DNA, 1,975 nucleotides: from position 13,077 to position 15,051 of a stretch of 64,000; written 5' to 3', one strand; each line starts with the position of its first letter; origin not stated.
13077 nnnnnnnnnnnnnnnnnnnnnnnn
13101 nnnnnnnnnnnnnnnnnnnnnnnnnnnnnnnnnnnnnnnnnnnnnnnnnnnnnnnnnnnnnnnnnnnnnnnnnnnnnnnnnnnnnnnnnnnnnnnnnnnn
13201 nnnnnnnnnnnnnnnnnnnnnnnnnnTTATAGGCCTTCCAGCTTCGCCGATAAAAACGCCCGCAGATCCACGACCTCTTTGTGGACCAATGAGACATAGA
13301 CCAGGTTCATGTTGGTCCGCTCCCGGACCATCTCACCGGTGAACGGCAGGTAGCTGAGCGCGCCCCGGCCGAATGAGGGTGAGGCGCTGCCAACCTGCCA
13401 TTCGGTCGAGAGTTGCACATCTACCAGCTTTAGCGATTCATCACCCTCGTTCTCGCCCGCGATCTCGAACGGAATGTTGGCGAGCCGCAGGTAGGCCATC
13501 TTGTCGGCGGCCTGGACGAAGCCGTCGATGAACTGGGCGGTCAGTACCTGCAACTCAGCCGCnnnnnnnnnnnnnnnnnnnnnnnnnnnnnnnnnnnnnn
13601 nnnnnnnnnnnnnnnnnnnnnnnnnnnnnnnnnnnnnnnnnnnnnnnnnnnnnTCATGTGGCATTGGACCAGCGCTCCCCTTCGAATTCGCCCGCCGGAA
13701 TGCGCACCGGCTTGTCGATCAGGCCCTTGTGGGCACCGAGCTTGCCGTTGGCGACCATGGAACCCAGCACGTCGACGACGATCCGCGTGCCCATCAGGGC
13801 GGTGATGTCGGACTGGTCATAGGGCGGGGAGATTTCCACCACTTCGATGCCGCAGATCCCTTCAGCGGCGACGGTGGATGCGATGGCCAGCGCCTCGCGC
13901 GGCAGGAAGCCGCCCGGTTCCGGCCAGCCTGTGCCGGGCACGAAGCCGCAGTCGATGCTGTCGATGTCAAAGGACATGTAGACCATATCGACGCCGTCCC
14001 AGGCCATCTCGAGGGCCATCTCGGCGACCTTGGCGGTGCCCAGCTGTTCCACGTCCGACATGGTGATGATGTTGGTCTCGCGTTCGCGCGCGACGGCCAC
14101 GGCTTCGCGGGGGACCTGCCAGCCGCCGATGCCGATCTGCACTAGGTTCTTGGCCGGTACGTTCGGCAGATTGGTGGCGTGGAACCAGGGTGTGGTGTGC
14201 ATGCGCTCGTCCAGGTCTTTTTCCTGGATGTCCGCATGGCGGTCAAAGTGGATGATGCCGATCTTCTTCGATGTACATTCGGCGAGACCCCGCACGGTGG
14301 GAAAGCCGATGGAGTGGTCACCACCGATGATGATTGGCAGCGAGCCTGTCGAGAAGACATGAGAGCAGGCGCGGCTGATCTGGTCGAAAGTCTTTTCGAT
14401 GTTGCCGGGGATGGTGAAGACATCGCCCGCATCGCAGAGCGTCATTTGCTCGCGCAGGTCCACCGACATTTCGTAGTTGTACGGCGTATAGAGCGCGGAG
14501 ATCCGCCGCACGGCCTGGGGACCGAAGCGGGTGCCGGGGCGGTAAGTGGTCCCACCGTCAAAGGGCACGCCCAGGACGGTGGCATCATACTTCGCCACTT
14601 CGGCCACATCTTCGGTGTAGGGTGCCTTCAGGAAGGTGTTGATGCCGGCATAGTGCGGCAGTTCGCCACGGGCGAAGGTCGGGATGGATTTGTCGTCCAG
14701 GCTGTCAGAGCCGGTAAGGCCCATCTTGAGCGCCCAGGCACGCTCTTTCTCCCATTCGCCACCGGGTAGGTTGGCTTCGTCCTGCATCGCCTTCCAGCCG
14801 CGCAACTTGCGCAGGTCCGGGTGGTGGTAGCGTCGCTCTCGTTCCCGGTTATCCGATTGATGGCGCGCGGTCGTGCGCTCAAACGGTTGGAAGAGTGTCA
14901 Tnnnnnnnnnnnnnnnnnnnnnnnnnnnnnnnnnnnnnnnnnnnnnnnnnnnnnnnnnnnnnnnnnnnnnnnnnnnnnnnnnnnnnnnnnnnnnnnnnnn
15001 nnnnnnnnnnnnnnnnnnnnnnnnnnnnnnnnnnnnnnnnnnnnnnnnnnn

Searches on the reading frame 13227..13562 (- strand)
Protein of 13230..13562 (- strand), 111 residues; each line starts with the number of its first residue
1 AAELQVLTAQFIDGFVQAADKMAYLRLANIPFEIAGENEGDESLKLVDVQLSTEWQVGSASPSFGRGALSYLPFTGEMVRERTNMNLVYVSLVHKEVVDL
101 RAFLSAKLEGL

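Call 89: search_solved_structures(query=window:13230-13562:-, max_evalue=10)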
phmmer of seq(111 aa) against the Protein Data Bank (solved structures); distinct sequences matched with E-value up to 10: 0.

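Call 94: predict_structure(alignment_id=A4)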
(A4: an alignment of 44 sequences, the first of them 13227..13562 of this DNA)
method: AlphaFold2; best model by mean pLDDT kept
length: 111 residues; sequences in the alignment: 44
mean_pLDDT: 92.2   pTM: 0.77
mean pLDDT of the five models: 92.2, 86.0, 84.7, 84.0, 83.2
residues with pLDDT >= 90: 84; 70-90: 26; 50-70: 1; < 50: 0
segments of 3 or more residues with pLDDT < 50: none
pLDDT, mean of each block of 10 residues (from residue 1): 88 97 96 90 96 94 85 90 96 95 89 58
secondary structure, 60 per line:
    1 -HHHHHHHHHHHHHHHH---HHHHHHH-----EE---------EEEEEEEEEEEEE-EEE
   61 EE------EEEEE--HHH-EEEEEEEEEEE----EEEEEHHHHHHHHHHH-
elements in order: H2-17 H21-27 E44-56 E58-62 E69-73 E80-90 E95-99 H100-110

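Call 96: fold_search(model_id=the predicted structure, library=pdb)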
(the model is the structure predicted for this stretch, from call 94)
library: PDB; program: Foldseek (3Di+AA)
matches with E <= 10: 270; with E <= 0.001: 0
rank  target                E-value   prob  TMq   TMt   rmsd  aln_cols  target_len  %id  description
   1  3qrd_A                4.0e-01  0.05  0.15  0.15  15.9       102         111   13  Crystal structure of L68V mutant of human cystatin C (released 2012-02-29)
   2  9q6c_A                4.5e-01  0.23  0.30  0.17   9.0        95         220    9  Cryo-EM structure of octameric COMMD-like protein MBK5214510 from Flavobacteriaceae bacterium (released 2025-10-01)
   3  4zm8_D                4.8e-01  0.06  0.16  0.16  15.2       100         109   15  Crystal Structure of Sialostatin L (released 2015-06-17)
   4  1tij_A                5.9e-01  0.04  0.15  0.14  17.4       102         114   12  3D Domain-swapped human cystatin C with amyloid-like intermolecular beta-sheets (released 2005-07-19)
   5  6bp6_A                6.7e-01  0.33  0.28  0.38   6.2        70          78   16  Crystal structure of Commd9 COMM domain (released 2018-08-15)
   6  1r4c_A                7.1e-01  0.06  0.18  0.18  16.1       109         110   10  N-Truncated Human Cystatin C; Dimeric Form With 3D Domain Swapping (released 2004-09-21)
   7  3ps8                  7.1e-01  0.04  0.16  0.16  13.9       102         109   13  Crystal structure of L68V mutant of human cystatin C (released 2011-12-21)
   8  3qrd_B                7.6e-01  0.04  0.17  0.18  18.7       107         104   11  Crystal structure of L68V mutant of human cystatin C (released 2012-02-29)
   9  1lxe                  8.1e-01  0.04  0.17  0.21  22.4       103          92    9  CRYSTAL STRUCTURE OF THE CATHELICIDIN MOTIF OF PROTEGRINS (released 2002-10-09)
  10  9q6a_B                1.1e+00  0.18  0.30  0.17   8.6        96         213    9  Crystal structure of octameric COMMD-like protein MBK5214510 from Flavobacteriaceae bacterium (released 2025-10-01)
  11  3qrd_C                1.3e+00  0.04  0.18  0.19  13.1       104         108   12  Crystal structure of L68V mutant of human cystatin C (released 2012-02-29)
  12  8f2r_B                1.3e+00  0.12  0.29  0.18  10.5        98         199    9  Human CCC complex (released 2023-05-24)
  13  6bp6_B                1.4e+00  0.16  0.27  0.34   7.9        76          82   12  Crystal structure of Commd9 COMM domain (released 2018-08-15)
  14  9q6a_A                1.5e+00  0.07  0.29  0.17  20.0       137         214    8  Crystal structure of octameric COMMD-like protein MBK5214510 from Flavobacteriaceae bacterium (released 2025-10-01)
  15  3s67                  1.5e+00  0.03  0.13  0.13  13.9       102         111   11  Crystal structure of V57P mutant of human cystatin C (released 2012-05-30)
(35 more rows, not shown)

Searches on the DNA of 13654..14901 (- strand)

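Call 52: search_rna_families(sources=[L015, L019, L027, L031, L032, L033, L042], threshold=gathering)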
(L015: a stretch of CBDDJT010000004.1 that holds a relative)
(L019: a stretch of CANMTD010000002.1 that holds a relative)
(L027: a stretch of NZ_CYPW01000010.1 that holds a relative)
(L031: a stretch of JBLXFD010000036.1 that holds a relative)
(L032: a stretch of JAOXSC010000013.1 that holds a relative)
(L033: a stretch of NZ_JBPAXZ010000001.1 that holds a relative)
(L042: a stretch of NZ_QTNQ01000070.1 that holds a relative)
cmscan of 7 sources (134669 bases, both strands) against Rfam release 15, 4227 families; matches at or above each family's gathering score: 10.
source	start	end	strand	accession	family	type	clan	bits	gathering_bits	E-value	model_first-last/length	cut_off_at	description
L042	13019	13147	+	RF02646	Cis8_sRNA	Gene; sRNA;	-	92.7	58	4.5e-15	1-128/128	no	Ruegeria cis8 sRNA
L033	6908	7016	+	RF00442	Guanidine-I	Cis-reg; riboswitch;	-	78.7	63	5.2e-12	1-107/107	no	Guanidine-I riboswitch aptamer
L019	7115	7224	+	RF00442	Guanidine-I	Cis-reg; riboswitch;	-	78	63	7.3e-12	1-107/107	no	Guanidine-I riboswitch aptamer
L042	6813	6917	+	RF00442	Guanidine-I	Cis-reg; riboswitch;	-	77.2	63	1.1e-11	1-107/107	no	Guanidine-I riboswitch aptamer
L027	6984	7094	+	RF00442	Guanidine-I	Cis-reg; riboswitch;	-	76.9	63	1.3e-11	1-107/107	no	Guanidine-I riboswitch aptamer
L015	7143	7249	+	RF00442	Guanidine-I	Cis-reg; riboswitch;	-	74.1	63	5.4e-11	1-107/107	no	Guanidine-I riboswitch aptamer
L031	440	551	+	RF00442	Guanidine-I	Cis-reg; riboswitch;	-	73.7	63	6.8e-11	1-107/107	no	Guanidine-I riboswitch aptamer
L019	6726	6797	+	RF00005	tRNA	Gene; tRNA;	CL00001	72.4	29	1.4e-13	1-71/71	no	tRNA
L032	6969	7091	+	RF00442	Guanidine-I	Cis-reg; riboswitch;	-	70.5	63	3.5e-10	1-107/107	no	Guanidine-I riboswitch aptamer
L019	3076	3149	+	RF00005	tRNA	Gene; tRNA;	CL00001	68.3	29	1.9e-12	1-71/71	no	tRNA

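Call 53: search_rna_families(sources=[L049, L051, L059, L060, L062, L065, L090], threshold=gathering)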
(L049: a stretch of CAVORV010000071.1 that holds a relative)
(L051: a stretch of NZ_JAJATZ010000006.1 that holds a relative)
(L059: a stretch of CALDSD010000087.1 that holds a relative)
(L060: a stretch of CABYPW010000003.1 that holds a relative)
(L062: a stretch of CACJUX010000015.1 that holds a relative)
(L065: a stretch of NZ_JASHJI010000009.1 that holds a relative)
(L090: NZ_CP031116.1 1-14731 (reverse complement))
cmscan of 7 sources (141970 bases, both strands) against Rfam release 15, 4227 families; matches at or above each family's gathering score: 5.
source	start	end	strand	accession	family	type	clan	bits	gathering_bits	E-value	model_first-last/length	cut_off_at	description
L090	12205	12494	-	RF02514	5_ureB_sRNA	Gene; sRNA;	-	92.3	40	2.2e-22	1-292/292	no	5' ureB small RNA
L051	7066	7175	+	RF00442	Guanidine-I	Cis-reg; riboswitch;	-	79.1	63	4.3e-12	1-107/107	no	Guanidine-I riboswitch aptamer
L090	6843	6953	+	RF00442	Guanidine-I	Cis-reg; riboswitch;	-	75.7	63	2.5e-11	1-107/107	no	Guanidine-I riboswitch aptamer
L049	8553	8625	+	RF00005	tRNA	Gene; tRNA;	CL00001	68.4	29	2e-12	1-71/71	no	tRNA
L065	6971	7088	+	RF00442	Guanidine-I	Cis-reg; riboswitch;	-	64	63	1e-08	1-107/107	no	Guanidine-I riboswitch aptamer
